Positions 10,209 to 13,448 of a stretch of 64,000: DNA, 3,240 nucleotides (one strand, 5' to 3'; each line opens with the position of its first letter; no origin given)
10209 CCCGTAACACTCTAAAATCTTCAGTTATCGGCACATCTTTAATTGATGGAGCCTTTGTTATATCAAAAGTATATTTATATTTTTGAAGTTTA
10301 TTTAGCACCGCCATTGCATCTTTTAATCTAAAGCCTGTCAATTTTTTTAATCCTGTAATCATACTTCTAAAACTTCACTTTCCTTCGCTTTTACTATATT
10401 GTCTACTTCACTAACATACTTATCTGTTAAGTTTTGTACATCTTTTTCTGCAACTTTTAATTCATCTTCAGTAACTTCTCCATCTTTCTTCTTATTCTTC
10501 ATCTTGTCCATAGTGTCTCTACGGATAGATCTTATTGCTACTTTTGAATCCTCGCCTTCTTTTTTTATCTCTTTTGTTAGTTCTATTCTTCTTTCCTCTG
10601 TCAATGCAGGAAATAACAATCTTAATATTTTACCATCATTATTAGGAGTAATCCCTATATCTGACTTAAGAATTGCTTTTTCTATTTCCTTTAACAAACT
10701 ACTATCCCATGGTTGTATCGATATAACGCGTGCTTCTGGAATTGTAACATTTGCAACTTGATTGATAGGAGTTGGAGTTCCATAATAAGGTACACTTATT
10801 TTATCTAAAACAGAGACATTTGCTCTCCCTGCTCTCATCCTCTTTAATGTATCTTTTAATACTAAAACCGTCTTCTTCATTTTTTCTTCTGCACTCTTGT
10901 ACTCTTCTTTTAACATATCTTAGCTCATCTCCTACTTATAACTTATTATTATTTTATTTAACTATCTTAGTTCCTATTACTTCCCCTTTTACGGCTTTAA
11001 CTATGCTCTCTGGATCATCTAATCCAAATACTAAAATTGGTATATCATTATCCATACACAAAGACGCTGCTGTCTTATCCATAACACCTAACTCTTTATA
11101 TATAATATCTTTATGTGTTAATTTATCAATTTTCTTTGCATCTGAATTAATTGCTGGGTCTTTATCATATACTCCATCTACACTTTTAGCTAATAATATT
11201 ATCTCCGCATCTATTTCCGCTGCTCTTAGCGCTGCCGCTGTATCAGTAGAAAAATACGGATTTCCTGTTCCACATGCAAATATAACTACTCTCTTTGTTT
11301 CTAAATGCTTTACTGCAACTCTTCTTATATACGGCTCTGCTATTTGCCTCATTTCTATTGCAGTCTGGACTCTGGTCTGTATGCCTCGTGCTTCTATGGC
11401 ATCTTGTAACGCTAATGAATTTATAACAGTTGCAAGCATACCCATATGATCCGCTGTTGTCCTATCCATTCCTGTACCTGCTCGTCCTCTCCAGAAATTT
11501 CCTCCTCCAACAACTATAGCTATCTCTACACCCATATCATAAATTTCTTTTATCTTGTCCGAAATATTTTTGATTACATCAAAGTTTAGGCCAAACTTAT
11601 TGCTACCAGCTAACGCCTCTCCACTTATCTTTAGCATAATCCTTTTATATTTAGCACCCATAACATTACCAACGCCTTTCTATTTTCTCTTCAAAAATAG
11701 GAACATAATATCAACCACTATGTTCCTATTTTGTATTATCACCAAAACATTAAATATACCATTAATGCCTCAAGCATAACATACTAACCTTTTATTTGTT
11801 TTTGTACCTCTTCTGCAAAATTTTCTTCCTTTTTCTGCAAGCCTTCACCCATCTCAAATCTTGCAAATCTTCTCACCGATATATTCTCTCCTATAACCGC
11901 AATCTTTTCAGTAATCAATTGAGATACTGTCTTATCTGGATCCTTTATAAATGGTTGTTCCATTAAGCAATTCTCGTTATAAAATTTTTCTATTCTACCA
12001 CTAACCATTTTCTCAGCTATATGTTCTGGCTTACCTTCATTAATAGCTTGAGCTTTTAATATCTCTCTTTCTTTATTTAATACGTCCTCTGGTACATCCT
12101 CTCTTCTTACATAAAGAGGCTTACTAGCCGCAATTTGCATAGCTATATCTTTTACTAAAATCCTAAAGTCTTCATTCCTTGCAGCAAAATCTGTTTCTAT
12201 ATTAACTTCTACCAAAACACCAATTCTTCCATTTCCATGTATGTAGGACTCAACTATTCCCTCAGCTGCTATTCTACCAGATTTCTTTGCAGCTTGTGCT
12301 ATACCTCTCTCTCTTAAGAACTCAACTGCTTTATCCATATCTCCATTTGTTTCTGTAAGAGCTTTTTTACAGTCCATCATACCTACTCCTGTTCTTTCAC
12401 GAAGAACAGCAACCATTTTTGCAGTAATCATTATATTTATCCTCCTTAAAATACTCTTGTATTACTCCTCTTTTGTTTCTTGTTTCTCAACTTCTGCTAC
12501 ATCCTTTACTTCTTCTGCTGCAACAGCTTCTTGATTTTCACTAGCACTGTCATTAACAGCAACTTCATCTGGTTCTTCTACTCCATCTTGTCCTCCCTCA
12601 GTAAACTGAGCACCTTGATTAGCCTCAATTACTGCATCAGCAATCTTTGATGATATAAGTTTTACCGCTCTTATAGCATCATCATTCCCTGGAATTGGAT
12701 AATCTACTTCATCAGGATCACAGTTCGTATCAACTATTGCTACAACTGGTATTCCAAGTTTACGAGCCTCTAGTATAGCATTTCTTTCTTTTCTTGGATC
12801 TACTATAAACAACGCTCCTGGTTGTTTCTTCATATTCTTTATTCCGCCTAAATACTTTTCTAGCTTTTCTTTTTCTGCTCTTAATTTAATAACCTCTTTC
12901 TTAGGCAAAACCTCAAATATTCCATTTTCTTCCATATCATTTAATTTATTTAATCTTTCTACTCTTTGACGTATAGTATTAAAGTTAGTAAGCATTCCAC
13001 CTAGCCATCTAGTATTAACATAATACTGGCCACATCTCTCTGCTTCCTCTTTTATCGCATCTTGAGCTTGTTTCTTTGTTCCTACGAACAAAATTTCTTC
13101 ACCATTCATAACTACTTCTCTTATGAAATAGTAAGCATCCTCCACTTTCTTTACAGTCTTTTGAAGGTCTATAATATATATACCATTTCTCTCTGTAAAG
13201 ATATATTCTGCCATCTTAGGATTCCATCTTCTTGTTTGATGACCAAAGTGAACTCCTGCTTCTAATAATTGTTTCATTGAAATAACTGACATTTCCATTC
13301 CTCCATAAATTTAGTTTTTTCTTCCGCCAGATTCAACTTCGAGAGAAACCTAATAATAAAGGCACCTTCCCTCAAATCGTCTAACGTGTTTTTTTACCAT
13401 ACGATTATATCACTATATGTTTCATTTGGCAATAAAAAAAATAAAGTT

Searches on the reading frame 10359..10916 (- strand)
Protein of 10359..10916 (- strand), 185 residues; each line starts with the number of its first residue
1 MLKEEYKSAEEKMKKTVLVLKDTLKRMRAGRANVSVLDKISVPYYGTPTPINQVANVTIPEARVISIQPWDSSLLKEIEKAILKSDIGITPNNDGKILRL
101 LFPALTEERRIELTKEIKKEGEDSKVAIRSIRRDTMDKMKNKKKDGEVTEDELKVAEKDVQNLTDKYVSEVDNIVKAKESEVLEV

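Call 40: search_protein_families(library=pfam, proteins=[window:10359-10916:-], max_evalue=0.00001)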
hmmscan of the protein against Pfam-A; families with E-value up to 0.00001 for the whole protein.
window:10359-10916:- (185 aa): 1 family
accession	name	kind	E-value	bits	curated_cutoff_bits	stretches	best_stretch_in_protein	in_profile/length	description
PF01765.24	RRF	-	7.1e-66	221.5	29.7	1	20-183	1-164/164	Ribosome recycling factor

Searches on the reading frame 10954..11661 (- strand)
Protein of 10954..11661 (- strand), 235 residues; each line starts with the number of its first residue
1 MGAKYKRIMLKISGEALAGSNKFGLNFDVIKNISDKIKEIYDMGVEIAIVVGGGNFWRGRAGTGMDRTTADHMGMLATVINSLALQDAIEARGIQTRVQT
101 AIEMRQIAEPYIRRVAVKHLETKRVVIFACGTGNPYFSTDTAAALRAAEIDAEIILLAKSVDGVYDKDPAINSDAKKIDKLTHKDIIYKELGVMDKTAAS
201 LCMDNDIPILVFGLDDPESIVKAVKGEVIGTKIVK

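Call 40: search_protein_families(library=pfam, proteins=[window:10954-11661:-], max_evalue=0.00001)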
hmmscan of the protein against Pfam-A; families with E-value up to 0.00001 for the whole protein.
window:10954-11661:- (235 aa): 1 family
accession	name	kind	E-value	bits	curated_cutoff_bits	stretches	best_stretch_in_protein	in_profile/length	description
PF00696.33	AA_kinase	-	3.6e-33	115.7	24.9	1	6-212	1-233/234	Amino acid kinase family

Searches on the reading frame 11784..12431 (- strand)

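Call 40: search_protein_families(library=pfam, proteins=[window:11784-12431:-], max_evalue=0.00001)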
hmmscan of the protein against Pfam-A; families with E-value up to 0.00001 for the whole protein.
window:11784-12431:- (215 aa): 2 families
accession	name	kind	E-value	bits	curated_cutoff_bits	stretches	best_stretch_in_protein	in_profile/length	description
PF00889.24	EF_TS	-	1.6e-45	155.6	27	1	54-196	75-204/204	Elongation factor TS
PF25025.1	EF-Ts_N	-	8.8e-07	29.2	33.2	1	7-43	17-54/60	Elongation factor Ts, mitochondrial, N-terminal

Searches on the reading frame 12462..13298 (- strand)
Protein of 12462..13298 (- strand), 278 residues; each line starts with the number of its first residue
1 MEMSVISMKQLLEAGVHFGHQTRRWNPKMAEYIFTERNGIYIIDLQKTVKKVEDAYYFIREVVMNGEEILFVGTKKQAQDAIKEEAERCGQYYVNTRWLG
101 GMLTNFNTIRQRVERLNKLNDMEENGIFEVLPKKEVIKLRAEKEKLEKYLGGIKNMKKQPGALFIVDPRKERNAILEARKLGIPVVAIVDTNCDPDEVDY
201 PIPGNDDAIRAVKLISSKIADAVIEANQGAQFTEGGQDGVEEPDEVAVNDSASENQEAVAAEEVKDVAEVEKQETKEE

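Call 40: search_protein_families(library=pfam, proteins=[window:12462-13298:-], max_evalue=0.00001)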
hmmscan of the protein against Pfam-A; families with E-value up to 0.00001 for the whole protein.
window:12462-13298:- (278 aa): 1 family
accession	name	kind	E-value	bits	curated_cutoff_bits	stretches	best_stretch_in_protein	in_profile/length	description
PF00318.25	Ribosomal_S2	-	9.1e-105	349.1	26.1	1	11-225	1-215/216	Ribosomal protein S2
